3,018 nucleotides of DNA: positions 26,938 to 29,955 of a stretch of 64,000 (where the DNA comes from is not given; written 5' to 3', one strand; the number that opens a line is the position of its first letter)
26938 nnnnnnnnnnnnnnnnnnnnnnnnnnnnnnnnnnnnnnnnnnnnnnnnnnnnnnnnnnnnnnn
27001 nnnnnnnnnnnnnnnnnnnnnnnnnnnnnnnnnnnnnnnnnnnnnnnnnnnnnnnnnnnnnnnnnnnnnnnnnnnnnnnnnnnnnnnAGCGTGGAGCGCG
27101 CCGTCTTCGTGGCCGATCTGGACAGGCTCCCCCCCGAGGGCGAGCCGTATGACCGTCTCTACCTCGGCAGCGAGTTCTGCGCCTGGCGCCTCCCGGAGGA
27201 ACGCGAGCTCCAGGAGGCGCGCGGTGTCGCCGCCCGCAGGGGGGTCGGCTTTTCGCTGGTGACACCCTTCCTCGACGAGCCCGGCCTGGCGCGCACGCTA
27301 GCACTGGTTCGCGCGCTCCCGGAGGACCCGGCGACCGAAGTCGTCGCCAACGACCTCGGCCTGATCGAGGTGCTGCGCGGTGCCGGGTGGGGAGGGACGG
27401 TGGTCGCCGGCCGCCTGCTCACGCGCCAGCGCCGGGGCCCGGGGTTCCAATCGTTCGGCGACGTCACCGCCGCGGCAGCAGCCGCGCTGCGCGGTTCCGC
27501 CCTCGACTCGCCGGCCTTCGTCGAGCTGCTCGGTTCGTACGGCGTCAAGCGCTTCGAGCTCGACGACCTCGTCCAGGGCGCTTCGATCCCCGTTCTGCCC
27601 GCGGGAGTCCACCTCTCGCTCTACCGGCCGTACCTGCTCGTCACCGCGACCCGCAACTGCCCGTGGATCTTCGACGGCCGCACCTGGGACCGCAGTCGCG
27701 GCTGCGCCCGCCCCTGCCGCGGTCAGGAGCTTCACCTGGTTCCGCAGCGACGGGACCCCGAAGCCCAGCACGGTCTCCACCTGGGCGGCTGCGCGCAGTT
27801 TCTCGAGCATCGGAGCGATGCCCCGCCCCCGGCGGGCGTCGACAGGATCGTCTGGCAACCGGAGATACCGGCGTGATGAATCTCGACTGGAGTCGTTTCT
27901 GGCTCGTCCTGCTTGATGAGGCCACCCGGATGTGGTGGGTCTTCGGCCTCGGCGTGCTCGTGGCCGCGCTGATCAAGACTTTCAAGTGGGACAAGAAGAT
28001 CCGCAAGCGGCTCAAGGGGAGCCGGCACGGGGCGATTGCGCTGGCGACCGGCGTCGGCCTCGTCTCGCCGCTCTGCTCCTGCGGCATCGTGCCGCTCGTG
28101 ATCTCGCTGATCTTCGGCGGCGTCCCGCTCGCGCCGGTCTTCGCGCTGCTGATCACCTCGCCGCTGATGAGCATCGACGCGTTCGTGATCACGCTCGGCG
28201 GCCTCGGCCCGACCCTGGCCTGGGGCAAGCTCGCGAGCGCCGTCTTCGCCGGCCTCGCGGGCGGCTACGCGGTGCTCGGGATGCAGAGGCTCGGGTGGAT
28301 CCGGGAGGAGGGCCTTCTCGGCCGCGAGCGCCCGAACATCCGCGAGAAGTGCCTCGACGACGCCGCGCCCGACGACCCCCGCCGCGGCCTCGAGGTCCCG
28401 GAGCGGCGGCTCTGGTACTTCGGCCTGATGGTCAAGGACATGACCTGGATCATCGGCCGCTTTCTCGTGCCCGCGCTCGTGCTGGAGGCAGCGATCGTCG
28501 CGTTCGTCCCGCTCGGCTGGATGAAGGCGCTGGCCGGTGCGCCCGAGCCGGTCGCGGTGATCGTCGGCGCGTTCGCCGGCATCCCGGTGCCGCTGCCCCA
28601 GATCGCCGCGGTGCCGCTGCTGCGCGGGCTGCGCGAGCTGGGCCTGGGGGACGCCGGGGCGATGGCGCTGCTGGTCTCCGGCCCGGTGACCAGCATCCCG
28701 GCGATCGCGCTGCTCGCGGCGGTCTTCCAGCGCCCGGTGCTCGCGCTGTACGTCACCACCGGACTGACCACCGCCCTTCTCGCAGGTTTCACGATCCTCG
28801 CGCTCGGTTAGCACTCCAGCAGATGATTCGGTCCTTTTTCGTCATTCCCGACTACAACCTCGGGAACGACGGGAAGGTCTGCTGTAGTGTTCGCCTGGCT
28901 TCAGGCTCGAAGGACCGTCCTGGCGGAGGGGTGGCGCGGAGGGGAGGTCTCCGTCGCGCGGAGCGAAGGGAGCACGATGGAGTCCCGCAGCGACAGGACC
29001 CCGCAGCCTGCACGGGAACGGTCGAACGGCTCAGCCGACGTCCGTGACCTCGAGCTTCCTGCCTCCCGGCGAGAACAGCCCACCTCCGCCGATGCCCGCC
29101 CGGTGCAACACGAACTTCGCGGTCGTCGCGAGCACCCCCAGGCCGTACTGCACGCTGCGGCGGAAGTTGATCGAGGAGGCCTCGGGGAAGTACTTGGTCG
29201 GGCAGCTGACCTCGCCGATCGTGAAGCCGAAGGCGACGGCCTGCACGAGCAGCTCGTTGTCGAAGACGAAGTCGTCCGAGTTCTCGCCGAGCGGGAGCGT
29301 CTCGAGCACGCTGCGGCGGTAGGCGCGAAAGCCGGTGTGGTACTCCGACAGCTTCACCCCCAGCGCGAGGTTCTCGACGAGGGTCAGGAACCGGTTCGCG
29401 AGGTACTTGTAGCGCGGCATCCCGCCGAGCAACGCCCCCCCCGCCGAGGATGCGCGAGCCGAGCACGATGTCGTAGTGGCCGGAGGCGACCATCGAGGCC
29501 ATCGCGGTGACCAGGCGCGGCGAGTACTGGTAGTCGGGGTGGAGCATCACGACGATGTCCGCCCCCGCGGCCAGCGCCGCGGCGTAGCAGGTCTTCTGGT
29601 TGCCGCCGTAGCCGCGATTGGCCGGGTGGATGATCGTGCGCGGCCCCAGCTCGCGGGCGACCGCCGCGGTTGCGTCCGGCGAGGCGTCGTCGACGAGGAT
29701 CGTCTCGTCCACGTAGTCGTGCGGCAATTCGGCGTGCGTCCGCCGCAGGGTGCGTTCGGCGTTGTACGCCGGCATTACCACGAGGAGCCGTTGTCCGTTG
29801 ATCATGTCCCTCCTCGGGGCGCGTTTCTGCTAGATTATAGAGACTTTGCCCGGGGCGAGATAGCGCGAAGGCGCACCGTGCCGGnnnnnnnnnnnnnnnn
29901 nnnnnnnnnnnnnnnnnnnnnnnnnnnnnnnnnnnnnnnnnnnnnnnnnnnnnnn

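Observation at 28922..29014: Conserved ~93-nt intergenic element present twice in the window (copy A)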

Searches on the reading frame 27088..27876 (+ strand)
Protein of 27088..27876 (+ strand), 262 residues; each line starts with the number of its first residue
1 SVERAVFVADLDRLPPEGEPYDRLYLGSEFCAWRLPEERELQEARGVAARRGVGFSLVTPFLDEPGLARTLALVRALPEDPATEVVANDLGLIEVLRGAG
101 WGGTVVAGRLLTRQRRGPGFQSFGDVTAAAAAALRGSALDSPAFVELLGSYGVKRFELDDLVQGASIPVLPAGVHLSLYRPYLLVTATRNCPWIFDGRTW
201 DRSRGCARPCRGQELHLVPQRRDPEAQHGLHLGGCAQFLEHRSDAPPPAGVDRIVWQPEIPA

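Call 56: search_protein_families(library=pfam, proteins=[window:27088-27876:+], max_evalue=0.001)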
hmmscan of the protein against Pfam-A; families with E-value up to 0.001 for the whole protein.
window:27088-27876:+ (262 aa): 0 families

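Call 70: find_homologous_proteins(query=window:27088-27876:+, max_evalue=0.00001)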
Query window:27088-27876:+ (262 aa): 90 proteins with E <= 0.00001 among 8000 candidates.
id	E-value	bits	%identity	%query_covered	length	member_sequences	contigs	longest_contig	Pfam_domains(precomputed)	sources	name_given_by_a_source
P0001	1.4e-172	590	100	100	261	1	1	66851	-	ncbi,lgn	-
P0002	1.9e-136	472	83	100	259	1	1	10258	-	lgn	-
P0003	9.4e-136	470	83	100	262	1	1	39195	-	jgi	jgi:hypothetical protein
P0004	5.6e-131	454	83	83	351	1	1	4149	-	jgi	-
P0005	9.9e-131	453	72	100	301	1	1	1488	-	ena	-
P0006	4.9e-130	451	79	100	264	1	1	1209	-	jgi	-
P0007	1.3e-129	450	76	100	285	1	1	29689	-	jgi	-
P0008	1.3e-129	449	80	100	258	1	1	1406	-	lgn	-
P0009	2.6e-129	448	78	100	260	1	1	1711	-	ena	-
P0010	4.9e-128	444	79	100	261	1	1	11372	-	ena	-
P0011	6.5e-128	444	77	100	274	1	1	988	-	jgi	-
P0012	1.7e-127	443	79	89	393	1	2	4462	-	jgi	jgi:hypothetical protein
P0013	1.2e-126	440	77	100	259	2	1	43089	-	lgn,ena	-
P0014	1.5e-126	439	77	100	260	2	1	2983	-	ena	-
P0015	1.6e-126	439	67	100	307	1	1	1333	-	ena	-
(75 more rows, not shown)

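Call 72: find_encoding_contigs(protein=P0001, flank=1500, max_places=3)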
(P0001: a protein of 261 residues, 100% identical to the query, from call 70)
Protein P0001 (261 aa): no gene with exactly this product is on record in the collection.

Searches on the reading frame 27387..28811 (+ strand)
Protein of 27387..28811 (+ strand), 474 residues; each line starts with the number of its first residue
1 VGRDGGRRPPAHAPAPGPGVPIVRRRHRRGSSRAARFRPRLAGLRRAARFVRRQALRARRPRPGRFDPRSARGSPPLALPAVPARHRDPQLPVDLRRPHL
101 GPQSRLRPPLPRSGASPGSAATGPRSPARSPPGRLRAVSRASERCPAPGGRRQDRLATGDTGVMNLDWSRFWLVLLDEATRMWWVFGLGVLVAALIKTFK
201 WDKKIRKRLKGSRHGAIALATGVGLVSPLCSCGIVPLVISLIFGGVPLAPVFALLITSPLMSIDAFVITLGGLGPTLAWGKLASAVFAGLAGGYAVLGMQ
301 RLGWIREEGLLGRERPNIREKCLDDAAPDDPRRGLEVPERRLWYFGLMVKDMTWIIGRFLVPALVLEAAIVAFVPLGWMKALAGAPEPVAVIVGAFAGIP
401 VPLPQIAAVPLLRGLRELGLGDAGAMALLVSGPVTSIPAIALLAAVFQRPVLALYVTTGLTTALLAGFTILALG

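Call 13: search_protein_families(library=pfam, proteins=[window:27387-28811:+], max_evalue=0.01)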
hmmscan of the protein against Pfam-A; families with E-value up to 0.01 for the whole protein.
window:27387-28811:+ (474 aa): 1 family
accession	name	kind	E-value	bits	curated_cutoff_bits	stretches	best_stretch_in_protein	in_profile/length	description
PF03773.19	ArsP_1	-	4.1e-34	118.5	32.3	1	179-468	13-290/294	Predicted permease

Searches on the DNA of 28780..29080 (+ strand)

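Call 7: search_rna_families(source=window, start=28780, end=29080, threshold=evalue, max_evalue=10, show_alignments=2)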
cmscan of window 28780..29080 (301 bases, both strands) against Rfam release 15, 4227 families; matches with E-value up to 10: 1.
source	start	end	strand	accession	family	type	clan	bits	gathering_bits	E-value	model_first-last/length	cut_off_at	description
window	28840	28871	-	RF00805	mir-351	Gene; miRNA;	-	13.5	70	5.1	1-75/75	no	mir-351 microRNA precursor family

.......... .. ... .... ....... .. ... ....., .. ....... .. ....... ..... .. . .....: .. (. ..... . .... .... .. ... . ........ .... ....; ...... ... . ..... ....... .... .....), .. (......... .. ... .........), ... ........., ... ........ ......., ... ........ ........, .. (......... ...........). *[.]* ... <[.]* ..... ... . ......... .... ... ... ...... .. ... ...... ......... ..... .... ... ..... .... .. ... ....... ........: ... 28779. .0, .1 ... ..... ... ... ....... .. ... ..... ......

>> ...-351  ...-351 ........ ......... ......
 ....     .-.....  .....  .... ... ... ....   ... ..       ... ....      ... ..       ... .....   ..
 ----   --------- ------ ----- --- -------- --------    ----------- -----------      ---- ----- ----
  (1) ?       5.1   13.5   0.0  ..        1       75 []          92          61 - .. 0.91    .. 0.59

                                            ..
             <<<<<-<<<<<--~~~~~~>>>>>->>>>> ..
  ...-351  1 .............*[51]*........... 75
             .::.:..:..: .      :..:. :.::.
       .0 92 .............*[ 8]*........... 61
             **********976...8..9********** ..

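Call 15: search_dna_similar(query=window:28900-29030:+, collection=plasmids, mode=distant, max_evalue=0.01)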
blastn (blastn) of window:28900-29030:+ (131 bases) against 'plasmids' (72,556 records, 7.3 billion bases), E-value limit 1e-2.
No match.

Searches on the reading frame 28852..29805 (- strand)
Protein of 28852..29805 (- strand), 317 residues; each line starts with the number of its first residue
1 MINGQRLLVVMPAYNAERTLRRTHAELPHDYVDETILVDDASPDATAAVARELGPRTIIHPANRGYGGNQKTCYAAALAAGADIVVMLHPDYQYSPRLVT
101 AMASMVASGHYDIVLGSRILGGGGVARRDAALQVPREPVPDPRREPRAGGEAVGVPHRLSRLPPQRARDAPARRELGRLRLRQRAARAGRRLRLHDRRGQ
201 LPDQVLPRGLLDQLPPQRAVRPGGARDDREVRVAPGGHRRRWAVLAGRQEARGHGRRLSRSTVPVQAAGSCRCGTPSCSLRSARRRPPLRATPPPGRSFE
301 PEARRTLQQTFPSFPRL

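Call 13: search_protein_families(library=pfam, proteins=[window:28852-29805:-], max_evalue=0.01)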
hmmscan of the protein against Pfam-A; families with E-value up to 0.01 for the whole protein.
window:28852-29805:- (317 aa): 1 family
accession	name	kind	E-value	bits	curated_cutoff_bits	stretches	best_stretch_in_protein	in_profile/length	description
PF00535.33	Glycos_transf_2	-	3.3e-18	66.6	23.3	1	9-138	2-135/168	Glycosyl transferase family 2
